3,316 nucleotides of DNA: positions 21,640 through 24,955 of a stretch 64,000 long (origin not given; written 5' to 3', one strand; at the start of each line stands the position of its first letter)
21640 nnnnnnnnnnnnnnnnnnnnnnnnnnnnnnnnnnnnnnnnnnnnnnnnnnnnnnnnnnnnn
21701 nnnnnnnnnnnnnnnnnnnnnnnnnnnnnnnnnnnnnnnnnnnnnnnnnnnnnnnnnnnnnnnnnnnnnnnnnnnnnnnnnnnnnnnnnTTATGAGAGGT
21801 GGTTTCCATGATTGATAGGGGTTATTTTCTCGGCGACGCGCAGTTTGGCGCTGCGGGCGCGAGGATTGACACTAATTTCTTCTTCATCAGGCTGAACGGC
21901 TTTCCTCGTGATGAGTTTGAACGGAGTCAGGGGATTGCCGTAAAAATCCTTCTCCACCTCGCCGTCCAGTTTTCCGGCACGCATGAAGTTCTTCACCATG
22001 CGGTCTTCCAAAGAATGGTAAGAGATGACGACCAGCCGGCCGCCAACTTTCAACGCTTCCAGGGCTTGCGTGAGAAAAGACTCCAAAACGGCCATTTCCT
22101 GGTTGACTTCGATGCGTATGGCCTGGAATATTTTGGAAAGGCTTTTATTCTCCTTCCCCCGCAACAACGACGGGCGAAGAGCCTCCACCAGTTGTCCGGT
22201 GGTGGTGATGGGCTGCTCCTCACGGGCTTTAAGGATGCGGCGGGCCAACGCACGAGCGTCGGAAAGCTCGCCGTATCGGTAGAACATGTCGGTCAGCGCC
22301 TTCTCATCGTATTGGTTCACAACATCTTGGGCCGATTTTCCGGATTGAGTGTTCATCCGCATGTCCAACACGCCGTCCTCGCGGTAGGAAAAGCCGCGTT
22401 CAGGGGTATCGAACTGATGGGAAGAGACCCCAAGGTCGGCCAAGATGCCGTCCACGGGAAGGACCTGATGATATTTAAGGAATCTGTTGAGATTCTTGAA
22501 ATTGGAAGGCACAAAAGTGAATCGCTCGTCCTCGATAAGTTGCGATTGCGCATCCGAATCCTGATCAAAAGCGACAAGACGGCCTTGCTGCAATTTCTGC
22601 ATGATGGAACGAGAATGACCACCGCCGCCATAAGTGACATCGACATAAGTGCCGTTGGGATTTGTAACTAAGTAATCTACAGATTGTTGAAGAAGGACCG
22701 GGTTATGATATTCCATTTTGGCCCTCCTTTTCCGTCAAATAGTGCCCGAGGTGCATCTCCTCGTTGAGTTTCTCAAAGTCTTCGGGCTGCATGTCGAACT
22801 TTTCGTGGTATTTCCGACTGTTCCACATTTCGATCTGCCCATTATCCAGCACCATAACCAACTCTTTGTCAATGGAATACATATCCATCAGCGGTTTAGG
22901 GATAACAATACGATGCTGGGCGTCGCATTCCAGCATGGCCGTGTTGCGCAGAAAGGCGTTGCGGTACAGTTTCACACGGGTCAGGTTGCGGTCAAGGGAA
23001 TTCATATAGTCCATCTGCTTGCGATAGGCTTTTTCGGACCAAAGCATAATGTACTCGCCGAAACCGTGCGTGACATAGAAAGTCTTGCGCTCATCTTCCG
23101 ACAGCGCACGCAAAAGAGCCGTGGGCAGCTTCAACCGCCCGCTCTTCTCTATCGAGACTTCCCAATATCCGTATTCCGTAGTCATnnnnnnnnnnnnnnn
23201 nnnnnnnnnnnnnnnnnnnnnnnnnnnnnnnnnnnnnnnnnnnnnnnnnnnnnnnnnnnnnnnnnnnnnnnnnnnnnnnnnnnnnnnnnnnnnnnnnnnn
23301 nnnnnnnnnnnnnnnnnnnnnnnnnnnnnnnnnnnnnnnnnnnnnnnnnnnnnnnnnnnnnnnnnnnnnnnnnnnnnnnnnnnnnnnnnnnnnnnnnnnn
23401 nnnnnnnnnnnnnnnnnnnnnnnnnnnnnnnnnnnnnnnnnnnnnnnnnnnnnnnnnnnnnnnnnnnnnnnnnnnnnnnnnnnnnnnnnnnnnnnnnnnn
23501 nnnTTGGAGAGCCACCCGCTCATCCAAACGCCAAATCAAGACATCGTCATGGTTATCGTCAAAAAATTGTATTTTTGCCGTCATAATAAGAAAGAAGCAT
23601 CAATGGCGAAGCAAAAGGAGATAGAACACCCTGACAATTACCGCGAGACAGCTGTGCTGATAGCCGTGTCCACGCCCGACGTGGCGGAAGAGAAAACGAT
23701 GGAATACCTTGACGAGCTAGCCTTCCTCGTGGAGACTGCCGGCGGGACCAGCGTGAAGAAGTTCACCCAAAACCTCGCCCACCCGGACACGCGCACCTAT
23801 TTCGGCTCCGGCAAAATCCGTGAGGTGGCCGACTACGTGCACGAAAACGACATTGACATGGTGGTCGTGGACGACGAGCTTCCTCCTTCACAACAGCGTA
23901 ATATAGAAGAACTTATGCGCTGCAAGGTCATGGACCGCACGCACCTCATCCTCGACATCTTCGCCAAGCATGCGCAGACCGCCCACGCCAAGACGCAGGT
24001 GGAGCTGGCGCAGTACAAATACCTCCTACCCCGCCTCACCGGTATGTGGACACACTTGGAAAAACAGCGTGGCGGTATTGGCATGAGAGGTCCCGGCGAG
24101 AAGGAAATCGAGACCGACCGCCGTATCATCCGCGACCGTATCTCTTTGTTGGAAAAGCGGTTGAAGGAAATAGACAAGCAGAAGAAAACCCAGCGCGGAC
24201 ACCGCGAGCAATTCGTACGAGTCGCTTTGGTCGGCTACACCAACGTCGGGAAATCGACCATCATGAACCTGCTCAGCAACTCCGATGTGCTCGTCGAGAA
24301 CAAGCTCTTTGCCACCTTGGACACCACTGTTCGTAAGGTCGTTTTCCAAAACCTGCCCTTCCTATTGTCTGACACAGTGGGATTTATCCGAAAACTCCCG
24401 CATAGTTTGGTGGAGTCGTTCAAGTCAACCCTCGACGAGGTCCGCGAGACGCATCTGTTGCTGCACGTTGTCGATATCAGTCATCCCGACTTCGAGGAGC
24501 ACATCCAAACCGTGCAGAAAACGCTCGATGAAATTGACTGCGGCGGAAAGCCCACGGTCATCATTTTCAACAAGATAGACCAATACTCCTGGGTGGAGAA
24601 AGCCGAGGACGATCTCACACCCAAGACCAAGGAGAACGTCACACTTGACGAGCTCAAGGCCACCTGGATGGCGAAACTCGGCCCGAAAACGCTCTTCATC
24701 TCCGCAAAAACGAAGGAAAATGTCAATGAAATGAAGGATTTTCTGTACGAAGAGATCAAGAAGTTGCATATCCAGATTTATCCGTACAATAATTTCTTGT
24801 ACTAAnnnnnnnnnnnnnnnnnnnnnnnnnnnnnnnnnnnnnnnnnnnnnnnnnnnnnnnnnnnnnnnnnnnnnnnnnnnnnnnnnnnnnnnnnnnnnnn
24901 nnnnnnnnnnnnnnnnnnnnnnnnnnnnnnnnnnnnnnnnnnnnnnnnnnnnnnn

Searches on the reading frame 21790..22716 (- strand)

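Call 88: search_protein_families(library=pfam, max_evalue=0.00001, proteins=[window:21790-22716:-])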
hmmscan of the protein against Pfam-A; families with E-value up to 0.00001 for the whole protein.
window:21790-22716:- (308 aa): 2 families
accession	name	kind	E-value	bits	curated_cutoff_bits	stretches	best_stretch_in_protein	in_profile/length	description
PF01795.25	Methyltransf_5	-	8.7e-98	328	27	1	3-298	3-309/309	MraW methylase family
PF01728.25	FtsJ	-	7.5e-07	29.7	24.1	0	17-99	19-105/181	FtsJ-like methyltransferase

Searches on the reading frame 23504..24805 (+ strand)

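Call 8: search_protein_families(library=pfam, proteins=[window:23504-24805:+], max_evalue=0.1)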
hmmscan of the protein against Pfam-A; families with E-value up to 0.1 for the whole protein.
window:23504-24805:+ (433 aa): 15 families
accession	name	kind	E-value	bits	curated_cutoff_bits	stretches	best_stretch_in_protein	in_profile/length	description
PF13167.11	GTP-bdg_N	-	6.4e-34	116.8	25.4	1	67-154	2-89/89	GTP-binding GTPase N-terminal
PF16360.10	GTP-bdg_M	-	3.6e-32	111.2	29.5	1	156-234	1-79/79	GTP-binding GTPase Middle Region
PF01926.29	MMR_HSR1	-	1.4e-22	80.4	21.9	1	239-357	1-113/113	50S ribosome-binding GTPase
PF02421.24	FeoB_N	-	4.5e-07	30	27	1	239-362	2-119/156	Ferrous iron transport protein B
PF00025.27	Arf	-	2.7e-06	27.4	22.3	1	234-368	11-135/174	ADP-ribosylation factor family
PF03193.22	RsgA_GTPase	-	1.7e-05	25.1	30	0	240-272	109-141/174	RsgA GTPase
PF00071.28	Ras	-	0.0001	22.4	21.6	1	240-419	2-161/162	Ras family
PF00503.26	G-alpha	-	0.00033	20.3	48.8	1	218-421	2-151/333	G-protein alpha subunit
PF04670.18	Gtr1_RagA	-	0.00041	20.3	22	1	240-379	2-140/232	Gtr1/RagA G protein conserved region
PF00350.29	Dynamin_N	-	0.0016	18.9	27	1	240-271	1-32/168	Dynamin family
PF00009.33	GTP_EFTU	-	0.0029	17.6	26.5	1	316-418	93-186/188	Elongation factor Tu GTP binding domain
PF16897.10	MMR_HSR1_Xtn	-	0.0072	16.7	35.2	1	350-418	57-104/106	C-terminal region of MMR_HSR1 domain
PF08477.19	Roc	-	0.012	16.3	27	0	239-359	1-119/119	Ras of Complex, Roc, domain of DAPkinase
PF12617.14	LdpA_C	-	0.047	13.7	22.2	0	303-344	19-60/184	Light dependent period A C-terminal domain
PF22164.2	Dark_WHD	-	0.066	14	27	0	352-369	31-48/63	Dark, winged-helix domain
